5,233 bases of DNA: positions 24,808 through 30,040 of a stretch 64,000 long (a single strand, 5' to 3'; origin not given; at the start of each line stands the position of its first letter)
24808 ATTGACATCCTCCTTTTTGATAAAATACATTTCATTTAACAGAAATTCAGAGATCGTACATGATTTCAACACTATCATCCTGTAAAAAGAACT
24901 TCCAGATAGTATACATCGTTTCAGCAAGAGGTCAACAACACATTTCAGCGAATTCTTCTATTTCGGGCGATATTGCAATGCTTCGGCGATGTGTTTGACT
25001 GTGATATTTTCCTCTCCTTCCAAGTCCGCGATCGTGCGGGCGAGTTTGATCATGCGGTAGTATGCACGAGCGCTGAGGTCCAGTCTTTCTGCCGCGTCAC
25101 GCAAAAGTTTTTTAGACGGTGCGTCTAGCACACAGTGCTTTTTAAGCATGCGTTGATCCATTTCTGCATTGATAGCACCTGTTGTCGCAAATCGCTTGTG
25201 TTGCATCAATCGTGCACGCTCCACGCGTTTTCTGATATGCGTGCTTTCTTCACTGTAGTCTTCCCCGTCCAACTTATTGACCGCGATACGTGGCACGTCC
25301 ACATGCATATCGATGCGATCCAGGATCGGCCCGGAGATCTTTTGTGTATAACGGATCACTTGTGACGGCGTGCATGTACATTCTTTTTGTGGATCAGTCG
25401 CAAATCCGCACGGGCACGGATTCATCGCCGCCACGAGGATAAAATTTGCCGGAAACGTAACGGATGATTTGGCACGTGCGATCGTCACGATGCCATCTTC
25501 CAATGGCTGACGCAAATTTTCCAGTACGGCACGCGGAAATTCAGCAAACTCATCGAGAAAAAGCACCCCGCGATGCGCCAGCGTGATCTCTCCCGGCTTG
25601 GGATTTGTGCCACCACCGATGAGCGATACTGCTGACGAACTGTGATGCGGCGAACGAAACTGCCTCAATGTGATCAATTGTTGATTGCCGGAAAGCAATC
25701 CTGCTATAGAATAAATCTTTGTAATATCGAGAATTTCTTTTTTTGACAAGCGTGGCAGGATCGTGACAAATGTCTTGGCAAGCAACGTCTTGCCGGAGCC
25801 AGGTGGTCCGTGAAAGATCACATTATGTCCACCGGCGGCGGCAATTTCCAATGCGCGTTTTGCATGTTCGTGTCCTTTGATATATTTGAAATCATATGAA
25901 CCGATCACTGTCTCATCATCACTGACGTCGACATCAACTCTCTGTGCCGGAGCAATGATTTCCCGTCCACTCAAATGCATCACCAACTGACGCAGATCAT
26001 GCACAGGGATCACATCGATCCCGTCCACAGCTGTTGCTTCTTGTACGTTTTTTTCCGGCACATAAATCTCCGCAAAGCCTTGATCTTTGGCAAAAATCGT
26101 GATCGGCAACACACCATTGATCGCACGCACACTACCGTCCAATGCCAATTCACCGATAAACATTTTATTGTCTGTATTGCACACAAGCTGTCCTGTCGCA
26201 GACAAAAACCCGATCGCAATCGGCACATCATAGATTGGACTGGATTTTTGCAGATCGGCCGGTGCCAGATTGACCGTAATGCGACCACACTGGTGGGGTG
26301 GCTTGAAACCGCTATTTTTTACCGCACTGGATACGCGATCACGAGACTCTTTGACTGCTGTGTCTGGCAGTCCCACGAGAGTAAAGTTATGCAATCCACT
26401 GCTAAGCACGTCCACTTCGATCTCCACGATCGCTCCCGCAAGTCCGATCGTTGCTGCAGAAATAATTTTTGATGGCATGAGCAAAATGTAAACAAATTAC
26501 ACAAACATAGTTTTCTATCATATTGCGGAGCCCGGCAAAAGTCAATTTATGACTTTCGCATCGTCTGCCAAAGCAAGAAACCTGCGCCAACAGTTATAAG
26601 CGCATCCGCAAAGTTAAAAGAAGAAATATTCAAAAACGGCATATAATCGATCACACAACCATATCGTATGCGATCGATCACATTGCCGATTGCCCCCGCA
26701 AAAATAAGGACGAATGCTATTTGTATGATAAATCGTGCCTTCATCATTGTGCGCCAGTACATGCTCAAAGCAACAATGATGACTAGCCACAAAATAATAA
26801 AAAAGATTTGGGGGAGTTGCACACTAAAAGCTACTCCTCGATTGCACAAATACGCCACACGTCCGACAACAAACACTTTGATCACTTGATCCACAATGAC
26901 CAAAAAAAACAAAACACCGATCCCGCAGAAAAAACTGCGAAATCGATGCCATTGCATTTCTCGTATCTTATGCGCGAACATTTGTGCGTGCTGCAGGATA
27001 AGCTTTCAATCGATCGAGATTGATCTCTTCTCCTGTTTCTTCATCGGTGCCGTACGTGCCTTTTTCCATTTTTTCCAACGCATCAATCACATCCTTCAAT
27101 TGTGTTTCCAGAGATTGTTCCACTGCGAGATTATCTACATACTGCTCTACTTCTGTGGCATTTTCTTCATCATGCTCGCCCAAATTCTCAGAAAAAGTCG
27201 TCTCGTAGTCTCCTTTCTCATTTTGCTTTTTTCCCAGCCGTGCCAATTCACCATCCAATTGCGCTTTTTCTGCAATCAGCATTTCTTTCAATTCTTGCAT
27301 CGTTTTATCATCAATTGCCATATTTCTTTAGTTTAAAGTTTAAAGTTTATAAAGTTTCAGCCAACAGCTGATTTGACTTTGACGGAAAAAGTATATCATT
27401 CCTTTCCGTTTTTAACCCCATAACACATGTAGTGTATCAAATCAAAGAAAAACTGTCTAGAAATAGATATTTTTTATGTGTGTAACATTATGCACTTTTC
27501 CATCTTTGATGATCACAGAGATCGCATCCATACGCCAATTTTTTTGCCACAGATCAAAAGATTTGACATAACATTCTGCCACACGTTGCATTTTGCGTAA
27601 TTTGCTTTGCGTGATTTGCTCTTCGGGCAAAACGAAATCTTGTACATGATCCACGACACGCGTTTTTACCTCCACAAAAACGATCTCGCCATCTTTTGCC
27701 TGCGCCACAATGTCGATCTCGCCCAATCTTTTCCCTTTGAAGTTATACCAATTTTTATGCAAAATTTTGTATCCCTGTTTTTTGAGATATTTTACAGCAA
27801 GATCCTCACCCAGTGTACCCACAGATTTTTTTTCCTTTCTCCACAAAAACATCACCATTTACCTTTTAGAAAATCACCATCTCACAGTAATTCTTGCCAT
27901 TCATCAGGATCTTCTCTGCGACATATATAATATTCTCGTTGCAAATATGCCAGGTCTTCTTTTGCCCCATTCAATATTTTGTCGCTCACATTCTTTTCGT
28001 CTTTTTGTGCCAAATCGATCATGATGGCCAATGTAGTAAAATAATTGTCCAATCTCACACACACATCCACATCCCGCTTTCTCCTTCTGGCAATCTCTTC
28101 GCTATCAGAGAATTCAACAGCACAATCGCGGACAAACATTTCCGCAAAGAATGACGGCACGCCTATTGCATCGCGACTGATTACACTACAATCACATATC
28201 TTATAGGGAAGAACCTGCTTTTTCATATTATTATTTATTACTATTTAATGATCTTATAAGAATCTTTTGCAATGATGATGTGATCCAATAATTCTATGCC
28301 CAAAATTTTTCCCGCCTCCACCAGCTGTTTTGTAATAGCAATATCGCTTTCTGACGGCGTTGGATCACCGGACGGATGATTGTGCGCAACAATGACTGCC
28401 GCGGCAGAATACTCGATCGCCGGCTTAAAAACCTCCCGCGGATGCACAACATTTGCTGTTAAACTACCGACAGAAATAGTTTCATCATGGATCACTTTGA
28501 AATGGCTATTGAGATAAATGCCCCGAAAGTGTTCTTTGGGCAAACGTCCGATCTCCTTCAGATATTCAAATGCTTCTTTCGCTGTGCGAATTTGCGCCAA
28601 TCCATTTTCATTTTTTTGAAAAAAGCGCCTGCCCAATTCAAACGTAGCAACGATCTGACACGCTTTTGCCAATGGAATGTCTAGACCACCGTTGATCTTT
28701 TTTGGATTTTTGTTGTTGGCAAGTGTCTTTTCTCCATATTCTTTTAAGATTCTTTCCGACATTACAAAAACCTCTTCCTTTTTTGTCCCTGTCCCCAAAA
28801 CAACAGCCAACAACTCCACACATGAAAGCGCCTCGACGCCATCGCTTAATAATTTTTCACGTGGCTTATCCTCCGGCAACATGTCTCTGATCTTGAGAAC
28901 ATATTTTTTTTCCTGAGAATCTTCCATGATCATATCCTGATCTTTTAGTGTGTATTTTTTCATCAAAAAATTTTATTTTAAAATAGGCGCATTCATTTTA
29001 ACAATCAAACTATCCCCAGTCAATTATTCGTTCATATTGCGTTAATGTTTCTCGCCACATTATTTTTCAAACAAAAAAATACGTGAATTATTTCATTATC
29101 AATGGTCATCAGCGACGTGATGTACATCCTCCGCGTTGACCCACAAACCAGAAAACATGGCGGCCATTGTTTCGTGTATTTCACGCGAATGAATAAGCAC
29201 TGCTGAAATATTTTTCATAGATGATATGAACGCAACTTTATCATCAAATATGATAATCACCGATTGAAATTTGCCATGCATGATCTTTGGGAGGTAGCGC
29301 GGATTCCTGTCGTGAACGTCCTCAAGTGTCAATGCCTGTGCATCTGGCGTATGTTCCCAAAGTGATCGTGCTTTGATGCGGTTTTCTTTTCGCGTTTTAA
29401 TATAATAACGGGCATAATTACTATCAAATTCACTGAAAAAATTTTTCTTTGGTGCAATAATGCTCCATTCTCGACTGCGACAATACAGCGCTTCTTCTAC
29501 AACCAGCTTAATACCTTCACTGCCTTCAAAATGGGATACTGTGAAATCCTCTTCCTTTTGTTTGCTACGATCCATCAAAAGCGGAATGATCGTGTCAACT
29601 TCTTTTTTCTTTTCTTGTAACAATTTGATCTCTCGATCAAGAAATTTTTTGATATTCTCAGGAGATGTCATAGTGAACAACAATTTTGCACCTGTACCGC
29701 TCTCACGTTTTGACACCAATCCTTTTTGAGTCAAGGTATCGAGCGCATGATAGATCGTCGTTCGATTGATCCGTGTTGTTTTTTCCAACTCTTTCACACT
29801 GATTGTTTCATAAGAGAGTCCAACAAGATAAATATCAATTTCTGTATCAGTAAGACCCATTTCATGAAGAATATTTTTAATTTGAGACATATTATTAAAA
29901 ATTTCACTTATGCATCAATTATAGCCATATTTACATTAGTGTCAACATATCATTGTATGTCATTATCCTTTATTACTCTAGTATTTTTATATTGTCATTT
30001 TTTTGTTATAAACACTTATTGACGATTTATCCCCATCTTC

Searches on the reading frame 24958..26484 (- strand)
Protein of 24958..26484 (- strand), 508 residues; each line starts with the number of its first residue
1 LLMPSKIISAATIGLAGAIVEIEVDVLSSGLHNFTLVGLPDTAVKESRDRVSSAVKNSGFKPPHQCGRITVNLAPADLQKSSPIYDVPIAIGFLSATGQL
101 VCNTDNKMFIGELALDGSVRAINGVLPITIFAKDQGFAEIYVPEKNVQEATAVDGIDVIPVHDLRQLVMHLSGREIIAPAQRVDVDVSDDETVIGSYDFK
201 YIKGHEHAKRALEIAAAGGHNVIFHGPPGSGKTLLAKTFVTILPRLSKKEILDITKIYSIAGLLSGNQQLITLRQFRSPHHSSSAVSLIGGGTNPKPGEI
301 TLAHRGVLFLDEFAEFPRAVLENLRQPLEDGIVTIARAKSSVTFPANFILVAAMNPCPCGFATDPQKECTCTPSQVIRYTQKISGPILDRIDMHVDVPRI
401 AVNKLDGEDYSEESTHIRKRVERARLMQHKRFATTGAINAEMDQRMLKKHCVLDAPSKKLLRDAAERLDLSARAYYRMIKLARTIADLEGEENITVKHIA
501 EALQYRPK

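Call 47: search_protein_families(library=pfam, proteins=[window:24958-26484:-], max_evalue=0.001)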
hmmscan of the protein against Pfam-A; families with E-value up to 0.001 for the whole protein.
window:24958-26484:- (508 aa): 9 families
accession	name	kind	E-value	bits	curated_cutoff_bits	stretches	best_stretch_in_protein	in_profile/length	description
PF01078.27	Mg_chelatase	-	1.2e-92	309.5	20.3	1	198-403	1-205/207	Magnesium chelatase, subunit ChlI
PF13541.12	ChlI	-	3.3e-40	137.2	27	1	22-146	1-121/121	Subunit ChlI of Mg-chelatase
PF13335.12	Mg_chelatase_C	-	1e-31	109.8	26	1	412-506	2-94/94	Magnesium chelatase, subunit ChlI C-terminal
PF07728.20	AAA_5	-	3.8e-09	37.1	22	1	221-358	1-125/139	AAA domain (dynein-related subfamily)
PF00493.29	MCM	-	9.6e-07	28.6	23.3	1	296-363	113-180/224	MCM P-loop domain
PF00158.32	Sigma54_activat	-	1.6e-06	28.3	20.2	1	208-355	11-142/168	Sigma-54 interaction domain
PF05362.19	Lon_C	-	5.9e-06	26.4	21.1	1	15-153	38-179/205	Lon protease (S16) C-terminal proteolytic domain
PF13401.12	AAA_22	-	0.00054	20.7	27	0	222-326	8-106/130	AAA domain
PF00004.35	AAA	-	0.001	20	21.2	0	222-243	1-22/131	ATPase family associated with various cellular activities (AAA)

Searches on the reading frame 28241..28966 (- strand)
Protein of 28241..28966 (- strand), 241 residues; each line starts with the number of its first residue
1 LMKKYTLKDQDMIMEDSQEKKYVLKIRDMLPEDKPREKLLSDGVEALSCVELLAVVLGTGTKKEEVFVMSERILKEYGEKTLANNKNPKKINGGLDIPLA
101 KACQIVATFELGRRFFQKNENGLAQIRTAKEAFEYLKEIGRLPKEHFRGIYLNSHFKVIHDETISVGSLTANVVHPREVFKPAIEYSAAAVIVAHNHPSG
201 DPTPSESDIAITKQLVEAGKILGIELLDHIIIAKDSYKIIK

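Call 47: search_protein_families(library=pfam, proteins=[window:28241-28966:-], max_evalue=0.001)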
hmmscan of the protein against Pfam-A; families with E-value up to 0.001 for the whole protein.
window:28241-28966:- (241 aa): 2 families
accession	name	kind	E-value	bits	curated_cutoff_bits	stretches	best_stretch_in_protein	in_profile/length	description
PF04002.20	RadC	-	2.8e-41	140.7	22.1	1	127-237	2-113/121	RadC-like JAB domain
PF20582.4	UPF0758_N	-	7.3e-16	58.5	27.1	1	26-84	1-59/77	UPF0758 N-terminal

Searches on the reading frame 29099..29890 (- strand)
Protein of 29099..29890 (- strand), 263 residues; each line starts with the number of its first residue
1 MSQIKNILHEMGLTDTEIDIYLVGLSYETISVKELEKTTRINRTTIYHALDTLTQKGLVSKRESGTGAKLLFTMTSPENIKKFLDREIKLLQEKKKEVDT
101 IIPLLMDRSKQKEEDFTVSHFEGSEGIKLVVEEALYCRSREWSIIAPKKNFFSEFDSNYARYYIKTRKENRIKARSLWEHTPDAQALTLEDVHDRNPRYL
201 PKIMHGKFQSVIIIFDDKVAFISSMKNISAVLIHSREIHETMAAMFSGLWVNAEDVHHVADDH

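Call 47: search_protein_families(library=pfam, proteins=[window:29099-29890:-], max_evalue=0.001)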
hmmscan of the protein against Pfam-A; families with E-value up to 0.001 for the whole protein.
window:29099-29890:- (263 aa): 4 families
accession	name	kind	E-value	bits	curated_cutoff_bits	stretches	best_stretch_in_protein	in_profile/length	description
PF01978.25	TrmB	-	8e-11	42.1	25.6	1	8-77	1-67/68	Sugar-specific transcriptional regulator TrmB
PF12802.13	MarR_2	-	6.1e-05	23.5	27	1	29-67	19-58/61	MarR family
PF22194.2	F-93_WHD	-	0.00012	22.5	28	1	27-73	9-59/62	F-93, winged-helix domain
PF03551.20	PadR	-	0.00079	19.8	27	0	34-67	18-58/75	Transcriptional regulator PadR-like family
